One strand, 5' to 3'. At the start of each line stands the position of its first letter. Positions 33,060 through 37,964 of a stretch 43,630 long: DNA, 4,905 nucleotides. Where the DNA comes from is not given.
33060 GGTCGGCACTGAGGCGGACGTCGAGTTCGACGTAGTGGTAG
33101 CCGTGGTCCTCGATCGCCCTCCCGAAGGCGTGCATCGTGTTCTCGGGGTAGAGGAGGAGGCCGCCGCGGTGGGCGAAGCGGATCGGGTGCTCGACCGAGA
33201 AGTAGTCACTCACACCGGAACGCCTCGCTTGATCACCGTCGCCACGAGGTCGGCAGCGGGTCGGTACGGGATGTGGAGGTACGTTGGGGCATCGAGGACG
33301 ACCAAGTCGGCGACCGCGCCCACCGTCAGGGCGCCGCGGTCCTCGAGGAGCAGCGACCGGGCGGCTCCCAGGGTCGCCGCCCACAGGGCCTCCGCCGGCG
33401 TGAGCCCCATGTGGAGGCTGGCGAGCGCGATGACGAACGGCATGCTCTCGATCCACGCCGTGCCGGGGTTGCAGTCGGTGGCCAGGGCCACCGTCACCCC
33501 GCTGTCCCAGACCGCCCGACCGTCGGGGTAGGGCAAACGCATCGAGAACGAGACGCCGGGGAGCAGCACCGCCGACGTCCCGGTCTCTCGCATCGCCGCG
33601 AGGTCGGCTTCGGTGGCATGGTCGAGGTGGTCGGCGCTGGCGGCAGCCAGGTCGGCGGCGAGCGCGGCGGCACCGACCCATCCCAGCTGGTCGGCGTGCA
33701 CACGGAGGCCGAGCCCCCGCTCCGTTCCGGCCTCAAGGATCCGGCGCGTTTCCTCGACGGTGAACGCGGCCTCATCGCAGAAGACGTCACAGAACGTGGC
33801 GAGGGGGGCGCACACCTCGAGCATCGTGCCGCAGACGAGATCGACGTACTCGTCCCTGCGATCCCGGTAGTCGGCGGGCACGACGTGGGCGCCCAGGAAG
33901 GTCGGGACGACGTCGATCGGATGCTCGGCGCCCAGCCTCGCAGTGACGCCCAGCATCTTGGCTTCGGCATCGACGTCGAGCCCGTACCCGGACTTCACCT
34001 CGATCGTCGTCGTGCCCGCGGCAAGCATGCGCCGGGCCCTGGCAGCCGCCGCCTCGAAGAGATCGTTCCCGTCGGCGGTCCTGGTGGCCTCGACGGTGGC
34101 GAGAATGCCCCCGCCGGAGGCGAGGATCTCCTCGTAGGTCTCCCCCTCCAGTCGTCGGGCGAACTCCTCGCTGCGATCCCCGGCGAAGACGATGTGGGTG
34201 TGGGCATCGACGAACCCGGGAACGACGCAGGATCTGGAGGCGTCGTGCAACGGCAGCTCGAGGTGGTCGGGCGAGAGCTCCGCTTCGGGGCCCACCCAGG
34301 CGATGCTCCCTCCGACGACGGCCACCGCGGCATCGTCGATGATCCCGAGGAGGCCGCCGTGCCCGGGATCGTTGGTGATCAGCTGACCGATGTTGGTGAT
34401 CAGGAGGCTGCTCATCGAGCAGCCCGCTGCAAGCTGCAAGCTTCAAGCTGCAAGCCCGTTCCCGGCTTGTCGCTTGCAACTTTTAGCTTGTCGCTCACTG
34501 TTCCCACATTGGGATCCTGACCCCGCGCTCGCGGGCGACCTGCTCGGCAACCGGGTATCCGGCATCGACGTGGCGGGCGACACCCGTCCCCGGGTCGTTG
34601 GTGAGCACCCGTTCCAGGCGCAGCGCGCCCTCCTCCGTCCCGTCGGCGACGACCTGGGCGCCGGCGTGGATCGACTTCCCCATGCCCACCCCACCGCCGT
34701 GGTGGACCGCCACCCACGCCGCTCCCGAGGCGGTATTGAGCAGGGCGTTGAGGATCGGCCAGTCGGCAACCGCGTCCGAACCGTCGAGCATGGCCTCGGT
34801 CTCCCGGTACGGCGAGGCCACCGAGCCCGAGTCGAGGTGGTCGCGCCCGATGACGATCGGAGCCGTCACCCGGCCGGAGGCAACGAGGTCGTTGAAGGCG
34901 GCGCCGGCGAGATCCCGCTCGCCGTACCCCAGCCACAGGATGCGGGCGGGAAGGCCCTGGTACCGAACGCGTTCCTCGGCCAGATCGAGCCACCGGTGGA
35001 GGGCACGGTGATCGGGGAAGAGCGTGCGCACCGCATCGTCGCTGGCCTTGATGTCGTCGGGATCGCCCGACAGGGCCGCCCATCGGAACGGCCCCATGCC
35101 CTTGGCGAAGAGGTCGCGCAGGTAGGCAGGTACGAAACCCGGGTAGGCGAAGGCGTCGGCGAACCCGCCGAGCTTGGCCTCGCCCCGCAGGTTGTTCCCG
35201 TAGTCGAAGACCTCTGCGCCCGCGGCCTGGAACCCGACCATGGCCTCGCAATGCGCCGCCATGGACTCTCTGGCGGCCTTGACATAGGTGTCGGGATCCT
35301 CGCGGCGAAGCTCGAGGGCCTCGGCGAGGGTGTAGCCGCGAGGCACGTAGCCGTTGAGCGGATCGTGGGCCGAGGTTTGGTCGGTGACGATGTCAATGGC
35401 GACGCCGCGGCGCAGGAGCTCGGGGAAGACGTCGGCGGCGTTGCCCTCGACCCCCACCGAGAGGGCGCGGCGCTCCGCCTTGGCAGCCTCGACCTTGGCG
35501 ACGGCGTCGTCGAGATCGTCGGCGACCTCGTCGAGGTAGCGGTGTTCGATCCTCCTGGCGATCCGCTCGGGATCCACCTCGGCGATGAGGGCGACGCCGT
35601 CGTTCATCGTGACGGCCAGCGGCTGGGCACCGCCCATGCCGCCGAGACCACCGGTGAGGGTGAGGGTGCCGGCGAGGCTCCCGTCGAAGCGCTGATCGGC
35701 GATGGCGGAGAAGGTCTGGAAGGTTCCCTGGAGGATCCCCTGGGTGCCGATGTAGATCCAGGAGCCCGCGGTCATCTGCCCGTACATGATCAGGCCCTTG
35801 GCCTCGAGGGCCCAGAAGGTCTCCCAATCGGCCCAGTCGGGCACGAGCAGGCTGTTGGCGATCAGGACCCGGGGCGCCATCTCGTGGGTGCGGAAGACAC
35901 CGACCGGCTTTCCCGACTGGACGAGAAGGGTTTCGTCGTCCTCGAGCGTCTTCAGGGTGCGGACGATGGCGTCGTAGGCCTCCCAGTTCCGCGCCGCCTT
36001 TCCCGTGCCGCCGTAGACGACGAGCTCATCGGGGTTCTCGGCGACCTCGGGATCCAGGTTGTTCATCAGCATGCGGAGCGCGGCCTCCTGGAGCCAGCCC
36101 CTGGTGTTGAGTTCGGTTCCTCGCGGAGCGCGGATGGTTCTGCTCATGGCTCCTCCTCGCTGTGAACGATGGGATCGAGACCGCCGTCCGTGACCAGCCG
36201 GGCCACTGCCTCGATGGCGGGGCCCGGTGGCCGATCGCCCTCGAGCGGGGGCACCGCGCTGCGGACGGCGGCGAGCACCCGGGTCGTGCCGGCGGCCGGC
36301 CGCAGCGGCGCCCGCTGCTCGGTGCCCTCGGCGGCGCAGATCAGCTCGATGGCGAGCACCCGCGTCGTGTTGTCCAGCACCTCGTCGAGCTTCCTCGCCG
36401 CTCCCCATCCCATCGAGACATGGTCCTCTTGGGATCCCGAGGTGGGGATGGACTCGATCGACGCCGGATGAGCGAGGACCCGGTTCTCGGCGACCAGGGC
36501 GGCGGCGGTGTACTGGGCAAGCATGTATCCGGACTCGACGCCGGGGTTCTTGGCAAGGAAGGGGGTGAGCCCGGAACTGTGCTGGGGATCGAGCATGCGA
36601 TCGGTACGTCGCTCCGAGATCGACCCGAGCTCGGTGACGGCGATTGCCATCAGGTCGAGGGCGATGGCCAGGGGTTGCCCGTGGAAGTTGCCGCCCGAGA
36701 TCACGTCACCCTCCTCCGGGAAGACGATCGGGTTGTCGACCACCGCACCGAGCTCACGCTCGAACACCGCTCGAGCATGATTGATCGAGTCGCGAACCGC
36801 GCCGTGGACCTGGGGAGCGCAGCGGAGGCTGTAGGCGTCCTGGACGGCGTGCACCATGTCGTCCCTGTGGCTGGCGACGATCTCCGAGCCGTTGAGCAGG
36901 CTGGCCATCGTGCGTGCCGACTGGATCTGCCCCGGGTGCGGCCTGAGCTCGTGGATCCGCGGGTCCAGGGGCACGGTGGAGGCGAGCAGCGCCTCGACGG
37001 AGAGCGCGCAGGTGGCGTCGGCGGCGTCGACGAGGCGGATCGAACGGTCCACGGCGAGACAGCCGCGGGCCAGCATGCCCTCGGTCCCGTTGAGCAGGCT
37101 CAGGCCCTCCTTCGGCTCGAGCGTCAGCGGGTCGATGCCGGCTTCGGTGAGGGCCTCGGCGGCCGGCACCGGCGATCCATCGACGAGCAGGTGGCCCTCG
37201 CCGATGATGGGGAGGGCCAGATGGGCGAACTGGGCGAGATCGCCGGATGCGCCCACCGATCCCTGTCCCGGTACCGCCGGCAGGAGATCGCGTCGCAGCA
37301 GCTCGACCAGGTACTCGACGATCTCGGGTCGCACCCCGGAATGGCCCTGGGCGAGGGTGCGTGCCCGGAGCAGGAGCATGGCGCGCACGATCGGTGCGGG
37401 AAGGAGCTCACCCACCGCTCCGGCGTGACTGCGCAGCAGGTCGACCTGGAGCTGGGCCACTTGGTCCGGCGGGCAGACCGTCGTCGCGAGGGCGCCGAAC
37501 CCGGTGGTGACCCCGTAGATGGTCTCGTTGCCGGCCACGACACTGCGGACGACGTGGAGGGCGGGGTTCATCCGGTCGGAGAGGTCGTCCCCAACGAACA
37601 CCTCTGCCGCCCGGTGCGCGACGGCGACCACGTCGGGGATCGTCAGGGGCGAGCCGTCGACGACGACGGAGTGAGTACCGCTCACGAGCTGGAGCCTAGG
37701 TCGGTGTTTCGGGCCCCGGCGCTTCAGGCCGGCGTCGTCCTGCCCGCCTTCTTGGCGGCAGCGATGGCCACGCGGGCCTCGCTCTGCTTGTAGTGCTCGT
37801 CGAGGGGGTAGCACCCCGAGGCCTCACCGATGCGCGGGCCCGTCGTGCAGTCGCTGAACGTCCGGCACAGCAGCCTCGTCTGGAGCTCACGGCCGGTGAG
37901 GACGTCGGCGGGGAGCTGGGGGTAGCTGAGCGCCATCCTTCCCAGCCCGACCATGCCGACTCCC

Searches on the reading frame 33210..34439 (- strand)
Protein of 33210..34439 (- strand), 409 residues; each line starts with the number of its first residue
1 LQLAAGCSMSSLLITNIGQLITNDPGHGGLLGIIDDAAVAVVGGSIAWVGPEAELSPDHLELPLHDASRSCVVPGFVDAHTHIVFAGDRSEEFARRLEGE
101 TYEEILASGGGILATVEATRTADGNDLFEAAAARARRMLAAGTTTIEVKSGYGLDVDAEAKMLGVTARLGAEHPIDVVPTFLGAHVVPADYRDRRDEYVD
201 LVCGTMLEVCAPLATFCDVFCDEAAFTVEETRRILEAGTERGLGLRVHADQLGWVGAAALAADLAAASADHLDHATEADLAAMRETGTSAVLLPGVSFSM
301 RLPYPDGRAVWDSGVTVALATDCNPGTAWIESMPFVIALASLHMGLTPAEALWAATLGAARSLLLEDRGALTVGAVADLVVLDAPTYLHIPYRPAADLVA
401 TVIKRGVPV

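Call 26: search_protein_families(library=pfam, proteins=[window:33210-34439:-])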
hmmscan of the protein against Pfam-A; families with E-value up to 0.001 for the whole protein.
window:33210-34439:- (409 aa): 3 families
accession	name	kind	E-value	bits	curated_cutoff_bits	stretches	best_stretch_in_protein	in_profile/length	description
PF01979.26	Amidohydro_1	-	4.3e-19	69.4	25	1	72-406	2-342/345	Amidohydrolase family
PF07969.17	Amidohydro_3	-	8.9e-18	65.4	29.7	1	98-409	131-471/472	Amidohydrolase family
PF22039.1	HUTI_composite_bact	-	8e-05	22.6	25.5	1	37-58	1-22/26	Imidazolonepropionase-like composite domain, bacteria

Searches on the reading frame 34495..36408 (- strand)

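Call 26: search_protein_families(library=pfam, proteins=[window:34495-36408:-])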
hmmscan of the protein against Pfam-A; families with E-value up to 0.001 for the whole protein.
window:34495-36408:- (637 aa): 3 families
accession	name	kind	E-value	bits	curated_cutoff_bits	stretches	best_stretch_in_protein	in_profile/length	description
PF01175.24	Urocanase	-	7.7e-90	300.6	23.2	1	221-429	1-209/209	Urocanase Rossmann-like domain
PF17392.7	Urocanase_C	-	3e-87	291.6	23.6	1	432-626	1-195/196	Urocanase C-terminal domain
PF17391.7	Urocanase_N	-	2.8e-62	208.6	23.2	1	92-218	1-127/127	Urocanase N-terminal domain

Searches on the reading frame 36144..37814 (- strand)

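Call 26: search_protein_families(library=pfam, proteins=[window:36144-37814:-])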
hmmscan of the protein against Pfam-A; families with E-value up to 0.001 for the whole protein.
window:36144-37814:- (556 aa): 1 family
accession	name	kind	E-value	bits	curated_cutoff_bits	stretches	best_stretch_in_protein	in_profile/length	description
PF00221.24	Lyase_aromatic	-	4.1e-187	622.9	27.3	1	57-518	1-465/466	Aromatic amino acid lyase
